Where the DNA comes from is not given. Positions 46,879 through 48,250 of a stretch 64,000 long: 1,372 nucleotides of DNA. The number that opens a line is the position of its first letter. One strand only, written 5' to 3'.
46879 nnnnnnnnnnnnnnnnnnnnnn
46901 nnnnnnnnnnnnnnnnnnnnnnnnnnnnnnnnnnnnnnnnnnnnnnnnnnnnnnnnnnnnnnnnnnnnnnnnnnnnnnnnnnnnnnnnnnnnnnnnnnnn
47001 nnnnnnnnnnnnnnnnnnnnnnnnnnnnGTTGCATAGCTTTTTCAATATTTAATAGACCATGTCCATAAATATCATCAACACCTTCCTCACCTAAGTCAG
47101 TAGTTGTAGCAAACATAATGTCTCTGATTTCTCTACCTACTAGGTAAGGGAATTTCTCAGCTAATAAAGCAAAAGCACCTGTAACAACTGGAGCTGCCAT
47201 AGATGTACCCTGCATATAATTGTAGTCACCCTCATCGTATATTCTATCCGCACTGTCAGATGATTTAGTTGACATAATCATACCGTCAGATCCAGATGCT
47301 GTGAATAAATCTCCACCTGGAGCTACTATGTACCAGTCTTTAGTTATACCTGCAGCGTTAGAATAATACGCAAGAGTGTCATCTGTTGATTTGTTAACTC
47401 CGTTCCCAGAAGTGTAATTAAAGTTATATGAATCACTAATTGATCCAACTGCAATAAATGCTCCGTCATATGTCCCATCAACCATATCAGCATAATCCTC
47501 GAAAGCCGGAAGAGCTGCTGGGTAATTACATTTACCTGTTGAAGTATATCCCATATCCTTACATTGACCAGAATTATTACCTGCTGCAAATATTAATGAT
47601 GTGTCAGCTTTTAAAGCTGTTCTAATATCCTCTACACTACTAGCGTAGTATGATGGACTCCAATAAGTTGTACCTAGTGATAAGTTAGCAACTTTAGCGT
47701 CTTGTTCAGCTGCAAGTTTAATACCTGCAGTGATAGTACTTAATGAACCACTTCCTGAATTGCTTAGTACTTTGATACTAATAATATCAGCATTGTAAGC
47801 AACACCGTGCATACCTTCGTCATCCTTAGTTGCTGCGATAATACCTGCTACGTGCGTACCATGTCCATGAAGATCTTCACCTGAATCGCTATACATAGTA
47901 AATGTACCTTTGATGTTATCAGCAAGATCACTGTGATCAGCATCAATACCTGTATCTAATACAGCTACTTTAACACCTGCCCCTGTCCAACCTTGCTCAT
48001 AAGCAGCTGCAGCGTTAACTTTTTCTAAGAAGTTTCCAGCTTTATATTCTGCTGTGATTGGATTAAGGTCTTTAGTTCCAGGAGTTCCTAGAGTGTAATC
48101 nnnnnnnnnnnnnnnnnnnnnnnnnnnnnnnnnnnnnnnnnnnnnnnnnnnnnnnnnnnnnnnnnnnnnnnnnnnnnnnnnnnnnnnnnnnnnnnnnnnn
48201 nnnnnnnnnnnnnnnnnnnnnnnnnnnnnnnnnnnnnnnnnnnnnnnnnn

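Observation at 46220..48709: Phage-encoded secreted subtilase (S8) with autotransporter-like C-terminus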

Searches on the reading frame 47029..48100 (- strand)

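Call 85: search_solved_structures(query=window:47029-48100:-, max_evalue=1e-20, show_alignments=1)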
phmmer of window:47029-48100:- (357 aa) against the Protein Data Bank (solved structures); distinct sequences matched with E-value up to 1e-20: 69 (the best 60 are shown).
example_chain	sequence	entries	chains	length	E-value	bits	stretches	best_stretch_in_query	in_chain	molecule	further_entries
1ah2_A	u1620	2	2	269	5.9e-35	124.4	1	26-179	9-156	SERINE PROTEASE PB92 | SUBTILISIN SAVINASE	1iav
1gci_A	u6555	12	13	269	3.2e-34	122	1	26-179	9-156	SUBTILISIN | Subtilisin Savinase | SAVINASE (TM)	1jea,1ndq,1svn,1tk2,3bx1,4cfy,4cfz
5arb_A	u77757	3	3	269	4.8e-34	121.4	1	26-179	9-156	SUBTILISIN SAVINASE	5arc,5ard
1c9m_A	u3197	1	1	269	8.7e-34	120.5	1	26-179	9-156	SERINE PROTEASE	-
1ndu_A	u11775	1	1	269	9.4e-34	120.4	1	26-179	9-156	Subtilisin Savinase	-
1q5p_A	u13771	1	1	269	1.1e-33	120.2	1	26-177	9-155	Serine protease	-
1mpt_A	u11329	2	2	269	1.9e-33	119.5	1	26-179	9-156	M-PROTEASE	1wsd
1st3_A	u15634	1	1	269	3.8e-33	118.4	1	26-179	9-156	SUBTILISIN BL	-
1c9j_A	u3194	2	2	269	6.5e-33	117.7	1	26-179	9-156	SERINE PROTEASE | Subtilisin Savinase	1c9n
1bh6_A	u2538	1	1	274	1.7e-32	116.3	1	30-186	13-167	SUBTILISIN DY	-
6pak_A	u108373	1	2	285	3.4e-31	112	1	26-197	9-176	Subtilisin E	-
5gl8_A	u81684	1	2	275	1.2e-30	110.2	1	26-220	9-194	Subtilisin NAT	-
1mee_A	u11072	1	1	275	1.5e-30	109.9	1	26-200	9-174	MESENTERICOPEPTIDASE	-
3vyv_A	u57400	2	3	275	1.5e-30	109.9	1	26-220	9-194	Subtilisin NAT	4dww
1scn_E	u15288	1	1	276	3e-30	108.9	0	30-187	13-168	SUBTILISIN CARLSBERG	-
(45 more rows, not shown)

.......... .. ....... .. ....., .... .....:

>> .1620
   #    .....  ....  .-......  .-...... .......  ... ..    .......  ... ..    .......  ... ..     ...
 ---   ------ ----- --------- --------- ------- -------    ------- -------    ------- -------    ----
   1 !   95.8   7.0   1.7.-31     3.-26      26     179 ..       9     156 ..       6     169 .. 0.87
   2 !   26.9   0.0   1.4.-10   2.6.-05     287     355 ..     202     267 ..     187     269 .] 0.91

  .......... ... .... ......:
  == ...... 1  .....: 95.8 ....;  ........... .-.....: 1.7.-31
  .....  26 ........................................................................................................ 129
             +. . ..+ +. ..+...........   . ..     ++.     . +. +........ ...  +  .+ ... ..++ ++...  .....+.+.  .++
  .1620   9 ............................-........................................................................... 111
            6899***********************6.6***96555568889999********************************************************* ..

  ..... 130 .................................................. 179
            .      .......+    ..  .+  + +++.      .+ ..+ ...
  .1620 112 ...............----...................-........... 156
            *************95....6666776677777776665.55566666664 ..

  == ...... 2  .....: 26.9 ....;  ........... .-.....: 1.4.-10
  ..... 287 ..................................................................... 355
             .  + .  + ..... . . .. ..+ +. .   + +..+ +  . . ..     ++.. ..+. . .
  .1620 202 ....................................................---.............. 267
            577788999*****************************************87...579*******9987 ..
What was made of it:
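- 47954..47956 (-): Catalytic Asp252 (LDTGID). Aligned with Savinase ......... (call 85).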
